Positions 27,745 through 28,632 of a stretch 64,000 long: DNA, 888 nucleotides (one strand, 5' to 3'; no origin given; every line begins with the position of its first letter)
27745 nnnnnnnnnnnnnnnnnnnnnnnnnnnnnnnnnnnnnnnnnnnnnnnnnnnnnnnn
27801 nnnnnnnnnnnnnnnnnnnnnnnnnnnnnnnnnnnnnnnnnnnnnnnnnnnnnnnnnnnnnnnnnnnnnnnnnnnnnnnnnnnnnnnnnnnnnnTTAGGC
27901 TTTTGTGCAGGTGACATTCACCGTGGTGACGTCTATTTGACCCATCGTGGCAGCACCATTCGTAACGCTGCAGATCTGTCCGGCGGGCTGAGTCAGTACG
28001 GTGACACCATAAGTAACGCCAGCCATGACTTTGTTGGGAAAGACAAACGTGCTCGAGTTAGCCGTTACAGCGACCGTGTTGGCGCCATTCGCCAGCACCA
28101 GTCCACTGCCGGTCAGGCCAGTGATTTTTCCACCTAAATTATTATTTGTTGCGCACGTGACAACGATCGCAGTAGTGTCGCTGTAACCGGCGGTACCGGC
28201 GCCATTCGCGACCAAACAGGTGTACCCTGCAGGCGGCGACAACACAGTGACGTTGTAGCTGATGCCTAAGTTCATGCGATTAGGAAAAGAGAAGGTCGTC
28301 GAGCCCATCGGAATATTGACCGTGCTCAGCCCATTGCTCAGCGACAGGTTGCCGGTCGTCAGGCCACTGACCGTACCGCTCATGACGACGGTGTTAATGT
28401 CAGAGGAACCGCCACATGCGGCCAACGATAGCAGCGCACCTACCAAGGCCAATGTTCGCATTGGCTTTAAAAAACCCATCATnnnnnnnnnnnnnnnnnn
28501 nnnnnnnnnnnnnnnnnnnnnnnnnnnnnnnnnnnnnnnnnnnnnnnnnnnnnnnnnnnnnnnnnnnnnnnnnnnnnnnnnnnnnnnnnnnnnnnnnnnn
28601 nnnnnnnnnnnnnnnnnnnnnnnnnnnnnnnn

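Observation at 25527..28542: A duplicated two-gene lipoprotein module (D-C | tRNA-Leu | B-A) is built from eight copies of an uncharacterised Cys-bracketed domain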

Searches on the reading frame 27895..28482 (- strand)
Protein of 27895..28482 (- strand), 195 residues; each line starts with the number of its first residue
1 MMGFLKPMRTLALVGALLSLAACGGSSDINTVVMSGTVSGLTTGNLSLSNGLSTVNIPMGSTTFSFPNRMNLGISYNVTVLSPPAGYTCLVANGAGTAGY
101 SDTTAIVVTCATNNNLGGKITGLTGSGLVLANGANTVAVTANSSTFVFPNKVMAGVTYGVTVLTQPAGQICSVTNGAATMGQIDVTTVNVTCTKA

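Call 3: search_protein_families(library=pfam, proteins=[window:27895-28482:-], max_evalue=10)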
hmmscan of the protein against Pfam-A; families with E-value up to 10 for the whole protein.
window:27895-28482:- (195 aa): 1 family
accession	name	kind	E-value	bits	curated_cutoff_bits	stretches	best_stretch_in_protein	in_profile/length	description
PF19190.6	BACON_2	-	1.2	9.6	25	1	60-112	19-65/94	Viral BACON domain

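Call 4: search_protein_families(library=ncbifam, proteins=[window:27895-28482:-], max_evalue=10)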
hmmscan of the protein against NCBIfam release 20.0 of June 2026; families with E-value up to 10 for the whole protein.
window:27895-28482:- (195 aa): 3 families
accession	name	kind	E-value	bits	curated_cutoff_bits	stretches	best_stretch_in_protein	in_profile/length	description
NF047638.1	throspo3_MtsC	equivalog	0.0005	19.1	350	2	66-105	308-347/428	cell-cell cohesion MYXO-CTERM protein MtsC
NF003020.0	PRK03879.2-1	equivalog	0.081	13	154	1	28-67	25-64/100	ribonuclease P protein component 1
NF047847.2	SS_mature_LptM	equivalog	0.14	12.3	27.7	1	9-24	6-21/31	LPS translocon maturation chaperone LptM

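Call 7: find_homologous_proteins(query=window:27895-28482:-, max_evalue=0.001)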
Query window:27895-28482:- (195 aa): 862 proteins with E <= 0.001 among 2172 candidates; the best 120 are listed.
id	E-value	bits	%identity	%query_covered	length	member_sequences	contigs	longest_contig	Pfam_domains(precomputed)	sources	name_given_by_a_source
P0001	8.7e-113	392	100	100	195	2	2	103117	-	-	-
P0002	2.6e-90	319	82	100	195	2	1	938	-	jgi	jgi:hypothetical protein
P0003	5.3e-52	194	39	84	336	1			-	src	-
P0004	3.1e-49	185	58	87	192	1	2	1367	-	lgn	-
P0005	9.1e-48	180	55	87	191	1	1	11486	-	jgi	jgi:hypothetical protein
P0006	6.0e-47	178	52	99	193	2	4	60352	-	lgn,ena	-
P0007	8.8e-47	177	42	76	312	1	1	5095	-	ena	-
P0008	9.6e-47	177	44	82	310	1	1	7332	-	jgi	jgi:hypothetical protein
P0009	1.2e-45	174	46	85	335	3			-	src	-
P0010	2.0e-45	173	35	85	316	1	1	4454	-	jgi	jgi:hypothetical protein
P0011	2.0e-45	173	76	61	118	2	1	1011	-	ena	-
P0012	7.0e-45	171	52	98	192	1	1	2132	-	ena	-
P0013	9.6e-45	171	55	89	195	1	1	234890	-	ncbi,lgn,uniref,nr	ncbi:hypothetical protein SAMN06265795_107120 [Noviherbaspirillum humi]|uniref:Uncharacterized prote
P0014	2.1e-44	169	55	89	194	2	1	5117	-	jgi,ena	jgi:hypothetical protein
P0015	2.2e-44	169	40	84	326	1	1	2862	PF14289.12,PF05481.18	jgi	-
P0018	9.6e-44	167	47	81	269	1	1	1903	PF14289.12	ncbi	ncbi:MAG: hypothetical protein NVS3B10_26380 [Polyangiales bacterium]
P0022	2.2e-42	163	44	84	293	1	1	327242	PF14289.12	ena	-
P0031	5.1e-40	155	37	85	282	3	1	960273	PF23618.1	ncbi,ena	-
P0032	5.3e-40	155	53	87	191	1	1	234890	-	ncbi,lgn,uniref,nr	ncbi:hypothetical protein SAMN06265795_107119 [Noviherbaspirillum humi]|uniref:Uncharacterized prote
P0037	2.4e-38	150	39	84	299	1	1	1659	PF23618.1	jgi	jgi:hypothetical protein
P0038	4.7e-38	149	48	98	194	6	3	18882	-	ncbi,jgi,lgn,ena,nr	ncbi:MAG TPA: hypothetical protein DIT28_04655 [Oxalobacteraceae bacterium]|jgi:hypothetical protein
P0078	3.5e-33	133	44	87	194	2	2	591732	-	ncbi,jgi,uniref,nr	ncbi:hypothetical protein CR105_05070 [Massilia eurypsychrophila]|jgi:uncharacterized protein (UPF01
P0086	1.4e-32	131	43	96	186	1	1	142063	-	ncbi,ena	-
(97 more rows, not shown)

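Call 9: search_protein_families(library=pfam, proteins=[P0015, P0018, P0022, P0031, P0037, P0003, P0007, P0009], max_evalue=1)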
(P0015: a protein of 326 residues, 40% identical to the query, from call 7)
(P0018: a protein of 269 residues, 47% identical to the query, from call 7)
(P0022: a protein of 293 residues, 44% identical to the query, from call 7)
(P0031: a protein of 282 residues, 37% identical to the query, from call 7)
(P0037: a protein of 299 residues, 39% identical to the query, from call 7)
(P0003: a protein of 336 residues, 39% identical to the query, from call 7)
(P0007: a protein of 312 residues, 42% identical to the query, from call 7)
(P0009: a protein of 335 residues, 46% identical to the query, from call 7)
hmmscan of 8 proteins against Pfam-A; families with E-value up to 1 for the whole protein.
P0015 (326 aa): 11 families
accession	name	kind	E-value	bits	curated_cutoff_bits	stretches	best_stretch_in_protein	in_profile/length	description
PF14289.11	DUF4369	-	5.3e-08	33.8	25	2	148-201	1-59/91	Domain of unknown function (DUF4369)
PF02974.19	Inh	-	0.00052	20.5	25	1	117-193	17-94/97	Protease inhibitor Inh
PF07076.17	DUF1344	-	0.027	14.7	23.1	0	185-194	19-28/60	Protein of unknown function (DUF1344)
PF24837.1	AMIN-like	-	0.035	14.6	27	0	259-285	95-121/129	AMIN-like domain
PF14699.12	hGDE_N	-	0.036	14.6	22.1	0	255-275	49-69/92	N-terminal domain from the human glycogen debranching enzyme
PF23667.1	CUB_CDCP1_1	-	0.057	13.7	27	0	101-141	5-43/72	CDCP1 CUB domain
PF16110.10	DUF4828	-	0.086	13.8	23.3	0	56-94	25-63/79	Domain of unknown function (DUF4828)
PF19190.6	BACON_2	-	0.09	13.1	25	1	122-158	44-80/94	Viral BACON domain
PF24943.1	Fn3_Dep-1_2nd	-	0.099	13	27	0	96-114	62-80/97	Dep-1 second Fn3-like domain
PF10182.14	Flo11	-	0.17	12.4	25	0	16-39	78-101/151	Flo11 domain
PF06946.16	Phage_holin_5_1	-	0.33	11.8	22.4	0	212-252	43-83/93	Bacteriophage A118-like holin, Hol118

P0018 (269 aa): 7 families
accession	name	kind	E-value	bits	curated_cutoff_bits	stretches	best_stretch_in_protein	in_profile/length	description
PF14289.11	DUF4369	-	9.9e-08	32.9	25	1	107-160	1-59/91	Domain of unknown function (DUF4369)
PF13517.12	FG-GAP_3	-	0.0012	19.9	26.9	1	120-150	9-40/61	FG-GAP-like repeat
PF03684.18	UPF0179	-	0.0018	18.6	25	0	63-104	37-77/140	Uncharacterised protein family (UPF0179)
PF17360.7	DUF5386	-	0.076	13.4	27.3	0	67-85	149-167/170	Family of unknown function (DUF5386)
PF22799.2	PIR1-like_C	-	0.15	13.2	27.6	0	40-70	2-32/74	Cell wall mannoprotein PIR1-like, C-terminal domain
PF13205.12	Big_5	-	0.24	12.6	23.6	0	126-226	14-105/105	Bacterial Ig-like domain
PF15043.11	CNRIP1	-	0.29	11.2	27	0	63-96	37-70/157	CB1 cannabinoid receptor-interacting protein 1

P0022 (293 aa): 3 families
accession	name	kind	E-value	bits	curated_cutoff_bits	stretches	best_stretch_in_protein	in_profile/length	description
PF14289.11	DUF4369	-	1.2e-05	26.3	25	1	210-263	1-59/91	Domain of unknown function (DUF4369)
PF01994.21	Trm56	-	0.038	14.4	25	0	247-269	63-85/119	tRNA ribose 2'-O-methyltransferase, aTrm56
PF13531.11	SBP_bac_11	-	0.048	13.9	25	0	145-183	24-62/227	Bacterial extracellular solute-binding protein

P0031 (282 aa): 9 families
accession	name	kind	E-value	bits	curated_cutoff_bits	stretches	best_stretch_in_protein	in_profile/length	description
PF23618.1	T4_gp9_10_C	-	1.5e-07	32.2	25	1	183-209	29-55/110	Bacteriophage T4 gp9/10-like protein, C-terminal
PF13620.12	CarboxypepD_reg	-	6e-05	23.7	32.3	2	46-95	26-73/82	Carboxypeptidase regulatory-like domain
PF24547.1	DUF7601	-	0.0025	18.8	27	0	129-181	50-101/116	Domain of unknown function (DUF7601)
PF21028.2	DUF1285_C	-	0.036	14.8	29.3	0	40-77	16-54/95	Protein of unknown function (DUF1285), C-terminal domain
PF11578.13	DUF3237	-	0.037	14.2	24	0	111-150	30-67/149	Protein of unknown function (DUF3237)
PF07212.18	Hyaluronidase_1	-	0.038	14.3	27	0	123-145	137-159/161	Hyaluronidase protein (HylP)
PF15043.11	CNRIP1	-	0.17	11.9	27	0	46-90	14-61/157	CB1 cannabinoid receptor-interacting protein 1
PF02736.25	Myosin_N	-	0.19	12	27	0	263-281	18-35/45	Myosin N-terminal SH3-like domain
PF11992.13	TgpA_N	-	0.29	10.5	30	0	135-166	303-331/333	TgpA N-terminal domain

P0037 (299 aa): 9 families
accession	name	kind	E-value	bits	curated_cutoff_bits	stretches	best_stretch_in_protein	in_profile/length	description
PF23618.1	T4_gp9_10_C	-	1.9e-06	28.6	25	1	203-238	29-63/110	Bacteriophage T4 gp9/10-like protein, C-terminal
PF14289.11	DUF4369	-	7e-05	23.8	25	0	48-100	1-58/91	Domain of unknown function (DUF4369)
PF07212.18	Hyaluronidase_1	-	0.00026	21.4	27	2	51-80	130-159/161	Hyaluronidase protein (HylP)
PF19190.6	BACON_2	-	0.015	15.7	25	0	107-140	44-77/94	Viral BACON domain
PF15043.11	CNRIP1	-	0.016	15.2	27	0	67-111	15-62/157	CB1 cannabinoid receptor-interacting protein 1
PF18173.6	bacHORMA_2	-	0.02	15.2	27.3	0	170-190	108-128/166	Bacterial HORMA domain 2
PF00041.27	fn3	-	0.029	15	25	0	84-105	54-79/84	Fibronectin type III domain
PF03168.19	LEA_2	-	0.053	14.4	25.4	0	195-257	33-86/98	Late embryogenesis abundant protein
PF01994.21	Trm56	-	0.057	13.8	25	0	78-101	56-79/119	tRNA ribose 2'-O-methyltransferase, aTrm56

P0003 (336 aa): 8 families
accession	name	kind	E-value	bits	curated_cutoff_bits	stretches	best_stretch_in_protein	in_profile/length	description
PF16546.10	SGTA_dimer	-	0.00034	20.8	26.8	0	262-280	27-45/67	Homodimerisation domain of SGTA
PF14289.11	DUF4369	-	0.0004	21.4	25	0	113-158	2-53/91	Domain of unknown function (DUF4369)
PF03684.18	UPF0179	-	0.0066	16.8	25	0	66-109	36-77/140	Uncharacterised protein family (UPF0179)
PF11528.13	DUF3224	-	0.012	15.9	25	0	110-132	60-82/126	Protein of unknown function (DUF3224)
PF25697.1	EBNA2_N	-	0.032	14.6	27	0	226-248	3-25/58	EBNA-2 N-terminal dimerization domain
PF07732.21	Cu-oxidase_3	-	0.057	13.9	21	0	124-165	38-79/119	Multicopper oxidase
PF06232.16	ATS3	-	0.066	13.5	27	0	104-134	60-90/125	Embryo-specific protein 3, (ATS3)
PF05899.18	Cupin_3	-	0.071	13.2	23.5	0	39-67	32-60/74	EutQ-like cupin domain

P0007 (312 aa): 2 families
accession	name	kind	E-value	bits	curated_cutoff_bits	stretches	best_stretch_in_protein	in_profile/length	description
PF14289.11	DUF4369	-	0.0085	17.1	25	0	119-153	30-63/91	Domain of unknown function (DUF4369)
PF18465.7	Rieske_3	-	0.91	10.3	25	0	96-121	66-91/96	Rieske 3Fe-4S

P0009 (335 aa): 3 families
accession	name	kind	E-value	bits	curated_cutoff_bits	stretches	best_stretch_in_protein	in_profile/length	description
PF11578.13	DUF3237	-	0.0011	19.1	24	0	120-153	33-64/149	Protein of unknown function (DUF3237)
PF14289.11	DUF4369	-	0.014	16.4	25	0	121-188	3-73/91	Domain of unknown function (DUF4369)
PF23618.1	T4_gp9_10_C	-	0.031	15.1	25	0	273-311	31-69/110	Bacteriophage T4 gp9/10-like protein, C-terminal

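Call 26: predict_structure(alignment_id=A2)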
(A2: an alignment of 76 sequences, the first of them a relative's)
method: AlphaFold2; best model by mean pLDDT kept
length: 195 residues; sequences in the alignment: 76
mean_pLDDT: 89.3   pTM: 0.70
mean pLDDT of the five models: 89.3, 88.1, 88.1, 87.0, 85.5
residues with pLDDT >= 90: 162; 70-90: 5; 50-70: 10; < 50: 18
segments of 3 or more residues with pLDDT < 50: 1-13, 22-24
pLDDT, mean of each block of 10 residues (from residue 1): 45 51 60 95 95 96 95 96 95 95 94 97 98 98 98 96 98 98 96 97
secondary structure, 60 per line:
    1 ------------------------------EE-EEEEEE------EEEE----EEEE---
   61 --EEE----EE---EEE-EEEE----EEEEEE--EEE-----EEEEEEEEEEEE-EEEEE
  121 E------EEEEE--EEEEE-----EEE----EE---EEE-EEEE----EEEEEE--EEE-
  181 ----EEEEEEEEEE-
elements in order: E34-39 E46-49 E54-57 E63-65 E75-77 E79-82 E87-92 E95-97 E103-114 E116-121 E128-132 E135-139 E145-147 E157-159 E161-164 E169-174 E177-179 E185-194

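Call 29: fold_search(model_id=the predicted structure, library=pdb)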
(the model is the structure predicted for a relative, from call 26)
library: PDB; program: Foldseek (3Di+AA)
matches with E <= 10: 599; with E <= 0.001: 32
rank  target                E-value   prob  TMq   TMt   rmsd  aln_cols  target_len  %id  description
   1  7vcr_A                2.0e-06  1.00  0.39  0.20  10.4       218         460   12  Crystal Structure of PitA fragment from pilus islet-2 of Streptococcus oralis (released 2022-06-01)
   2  7vcr_B                7.2e-06  1.00  0.45  0.23   8.1       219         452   11  Crystal Structure of PitA fragment from pilus islet-2 of Streptococcus oralis (released 2022-06-01)
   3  7vcn_B                7.2e-06  1.00  0.41  0.21   9.5       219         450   12  Crystal Structure of PitA fragment from pilus islet-2 of Streptococcus oralis with Tb-Xo4 (released 2022-07-13)
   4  7w6b                  9.3e-06  1.00  0.35  0.13   9.7       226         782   12  Crystal Structure of PitA from pilus islet-2 of Streptococcus oralis (released 2022-06-01)
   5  4oq1                  4.2e-05  1.00  0.38  0.27   8.1       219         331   14  Structure of the Streptococcal ancillary pilin (released 2014-04-23)
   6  6vjb                  4.9e-05  1.00  0.41  0.09   6.9       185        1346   14  Crystal structure of a catalytically inactive CXC Chemokine-degrading protease SpyCEP from Streptococcus pyogenes (released 2020-04-15)
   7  5xya                  6.0e-05  1.00  0.39  0.09   7.1       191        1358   12  Crystal structure of a serine protease from Streptococcus species (released 2018-08-08)
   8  6fwv_A                6.0e-05  1.00  0.30  0.14  10.8       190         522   13  The Bacillus anthracis TIE protein (released 2018-08-08)
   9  7edd                  7.8e-05  1.00  0.41  0.09   6.8       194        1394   12  Crystal structure of a serine protease from Streptococcus pyogenes (released 2021-05-12)
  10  5f44_B                1.4e-04  1.00  0.30  0.24  10.5       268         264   11  Crystal structure of shaft pilin spaA from Lactobacillus rhamnosus GG (released 2016-07-20)
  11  6fwv_B                1.6e-04  1.00  0.31  0.15  10.1       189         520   13  The Bacillus anthracis TIE protein (released 2018-08-08)
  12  5hts_E                1.8e-04  1.00  0.29  0.25  10.4       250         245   11  Crystal structure of shaft pilin spaA from Lactobacillus rhamnosus GG - D295N mutant (released 2016-07-20)
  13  5f44_C                2.1e-04  1.00  0.29  0.24  10.7       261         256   11  Crystal structure of shaft pilin spaA from Lactobacillus rhamnosus GG (released 2016-07-20)
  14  5hts_F                2.2e-04  1.00  0.31  0.26  10.2       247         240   10  Crystal structure of shaft pilin spaA from Lactobacillus rhamnosus GG - D295N mutant (released 2016-07-20)
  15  5hdl_A                2.2e-04  1.00  0.29  0.23  10.6       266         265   10  Crystal structure of shaft pilin spaA from Lactobacillus rhamnosus GG - E269A mutant (released 2016-07-20)
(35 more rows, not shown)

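Call 62: find_encoding_contigs(protein=P0013, flank=6000, max_places=2)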
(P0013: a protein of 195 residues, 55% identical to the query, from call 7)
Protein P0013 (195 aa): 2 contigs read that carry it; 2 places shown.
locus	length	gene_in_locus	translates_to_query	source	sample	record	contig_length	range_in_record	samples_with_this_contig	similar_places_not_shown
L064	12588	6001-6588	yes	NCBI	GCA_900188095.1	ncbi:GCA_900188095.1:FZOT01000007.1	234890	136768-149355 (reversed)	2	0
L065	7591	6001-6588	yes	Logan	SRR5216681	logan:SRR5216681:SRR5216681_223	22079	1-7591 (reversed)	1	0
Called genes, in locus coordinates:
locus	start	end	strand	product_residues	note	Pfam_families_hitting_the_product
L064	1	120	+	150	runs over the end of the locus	PF12680:SnoaL_2 (weak)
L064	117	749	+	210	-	-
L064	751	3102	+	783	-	PF14827:dCache_3, PF00672:HAMP, PF00990:GGDEF, PF00563:EAL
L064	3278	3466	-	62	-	-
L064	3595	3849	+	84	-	-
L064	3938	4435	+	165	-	PF01047:MarR, PF12802:MarR_2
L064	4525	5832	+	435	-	PF00083:Sugar_tr, PF07690:MFS_1, PF00083:Sugar_tr (weak), PF07690:MFS_1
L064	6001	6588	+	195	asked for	-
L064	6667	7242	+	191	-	-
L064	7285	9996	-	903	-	PF01590:GAF, PF13185:GAF_2, PF08448:PAS_4, PF13426:PAS_9 (weak), PF00989:PAS (weak), PF13188:PAS_8 (weak), PF00990:GGDEF, PF00563:EAL, +1 more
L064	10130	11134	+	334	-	PF08240:ADH_N, PF00107:ADH_zinc_N, PF13602:ADH_zinc_N_2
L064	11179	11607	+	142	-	-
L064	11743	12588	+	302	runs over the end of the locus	PF02668:TauD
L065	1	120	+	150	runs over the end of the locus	PF12680:SnoaL_2 (weak)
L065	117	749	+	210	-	-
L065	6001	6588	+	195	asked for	-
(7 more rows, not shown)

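Call 63: find_encoding_contigs(protein=P0078, flank=6000, max_places=2)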
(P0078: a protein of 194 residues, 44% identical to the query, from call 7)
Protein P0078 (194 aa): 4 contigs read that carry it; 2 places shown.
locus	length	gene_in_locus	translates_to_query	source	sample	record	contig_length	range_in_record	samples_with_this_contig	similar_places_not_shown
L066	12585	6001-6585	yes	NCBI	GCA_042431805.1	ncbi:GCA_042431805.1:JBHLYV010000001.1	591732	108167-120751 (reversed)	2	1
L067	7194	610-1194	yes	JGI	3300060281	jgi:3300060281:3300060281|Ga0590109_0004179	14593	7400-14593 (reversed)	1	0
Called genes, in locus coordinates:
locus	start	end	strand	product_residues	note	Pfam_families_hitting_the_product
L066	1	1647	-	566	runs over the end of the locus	PF13655:RVT_N, PF00078:RVT_1, PF08388:GIIM, PF01844:HNH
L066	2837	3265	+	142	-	PF01475:FUR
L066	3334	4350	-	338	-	PF03444:WHD_HrcA (faint), PF01628:HrcA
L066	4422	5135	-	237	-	PF00702:Hydrolase, PF13419:HAD_2, PF13242:Hydrolase_like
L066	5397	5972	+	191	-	-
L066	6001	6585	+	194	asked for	-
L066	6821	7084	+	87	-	-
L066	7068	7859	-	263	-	PF00398:RrnaAD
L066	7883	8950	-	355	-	PF04166:PdxA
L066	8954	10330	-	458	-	PF13623:SurA_N_2, PF13624:SurA_N_3, PF09312:SurA_N, PF13145:Rotamase_2, PF13616:Rotamase_3, PF00639:Rotamase, PF13145:Rotamase_2, PF13616:Rotamase_3, +1 more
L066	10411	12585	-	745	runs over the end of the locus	PF04453:LptD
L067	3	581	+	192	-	?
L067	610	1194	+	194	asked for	-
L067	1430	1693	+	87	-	-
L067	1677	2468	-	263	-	PF00398:RrnaAD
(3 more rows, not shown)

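Call 64: find_encoding_contigs(protein=P0086, flank=6000, max_places=2)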
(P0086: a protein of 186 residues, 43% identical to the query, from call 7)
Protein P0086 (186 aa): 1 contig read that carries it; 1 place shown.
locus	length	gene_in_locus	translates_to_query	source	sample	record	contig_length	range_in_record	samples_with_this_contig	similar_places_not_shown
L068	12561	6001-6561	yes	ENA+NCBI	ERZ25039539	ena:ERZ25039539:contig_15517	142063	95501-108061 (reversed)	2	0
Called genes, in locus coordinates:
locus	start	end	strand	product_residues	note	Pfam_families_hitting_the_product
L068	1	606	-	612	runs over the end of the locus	PF00664:ABC_membrane, PF00005:ABC_tran, PF02463:SMC_N (weak)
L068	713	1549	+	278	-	PF00990:GGDEF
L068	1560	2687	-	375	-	PF07143:AttH, PF17186:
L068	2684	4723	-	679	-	PF02687:FtsX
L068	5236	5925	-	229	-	PF00005:ABC_tran, PF13304:AAA_21 (faint)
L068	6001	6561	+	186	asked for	-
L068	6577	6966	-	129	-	PF00072:Response_reg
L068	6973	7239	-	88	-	PF00072:Response_reg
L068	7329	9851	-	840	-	PF00512:HisKA (faint), PF08448:PAS_4, PF08447:PAS_3, PF08448:PAS_4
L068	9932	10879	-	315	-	PF01715:IPPT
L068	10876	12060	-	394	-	PF07690:MFS_1, PF00083:Sugar_tr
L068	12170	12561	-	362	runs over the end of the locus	PF01479:S4 (weak), PF00849:PseudoU_synth_2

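Call 73: list_cluster_members(proteins=[P0078, P0013, P0032, P0038])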
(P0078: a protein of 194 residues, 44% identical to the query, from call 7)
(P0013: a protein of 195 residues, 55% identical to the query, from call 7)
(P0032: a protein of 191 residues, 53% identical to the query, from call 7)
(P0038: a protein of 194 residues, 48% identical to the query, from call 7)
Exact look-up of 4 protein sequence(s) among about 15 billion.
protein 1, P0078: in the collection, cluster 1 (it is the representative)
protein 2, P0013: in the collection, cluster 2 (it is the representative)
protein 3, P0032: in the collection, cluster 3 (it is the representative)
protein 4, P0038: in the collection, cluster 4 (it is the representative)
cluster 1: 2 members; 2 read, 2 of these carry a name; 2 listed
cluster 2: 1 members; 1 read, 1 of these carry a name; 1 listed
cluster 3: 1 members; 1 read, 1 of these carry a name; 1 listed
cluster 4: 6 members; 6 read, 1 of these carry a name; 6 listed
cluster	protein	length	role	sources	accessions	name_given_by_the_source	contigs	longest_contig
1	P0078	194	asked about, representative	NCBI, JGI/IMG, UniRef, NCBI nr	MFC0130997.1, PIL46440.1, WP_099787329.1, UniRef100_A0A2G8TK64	hypothetical protein CR105_05070 [Massilia eurypsychrophila] | uncharacterized protein (UPF0179 family) | Lipoprotein n=1 Tax=Massilia eurypsychrophila TaxID=1485217 RepID=A0A2G8TK64_9BURK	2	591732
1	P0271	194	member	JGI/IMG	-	hypothetical protein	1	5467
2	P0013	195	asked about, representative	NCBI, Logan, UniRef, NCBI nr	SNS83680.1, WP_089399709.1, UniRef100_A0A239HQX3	hypothetical protein SAMN06265795_107120 [Noviherbaspirillum humi] | Uncharacterized protein n=1 Tax=Noviherbaspirillum humi TaxID=1688639 ... | hypothetical protein [Noviherbaspirillum humi]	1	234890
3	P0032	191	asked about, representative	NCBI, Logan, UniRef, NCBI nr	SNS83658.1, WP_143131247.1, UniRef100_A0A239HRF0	hypothetical protein SAMN06265795_107119 [Noviherbaspirillum humi] | Uncharacterized protein n=1 Tax=Noviherbaspirillum humi TaxID=1688639 ... | hypothetical protein [Noviherbaspirillum humi]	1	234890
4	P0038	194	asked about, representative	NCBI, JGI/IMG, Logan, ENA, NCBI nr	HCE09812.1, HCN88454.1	MAG TPA: hypothetical protein DIT28_04655 [Oxalobacteraceae bacterium] | hypothetical protein | hypothetical protein [Oxalobacteraceae bacterium]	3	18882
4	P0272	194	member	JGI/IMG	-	-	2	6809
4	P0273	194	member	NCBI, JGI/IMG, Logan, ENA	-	-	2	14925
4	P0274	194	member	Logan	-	-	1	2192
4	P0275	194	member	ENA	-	-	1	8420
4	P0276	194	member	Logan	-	-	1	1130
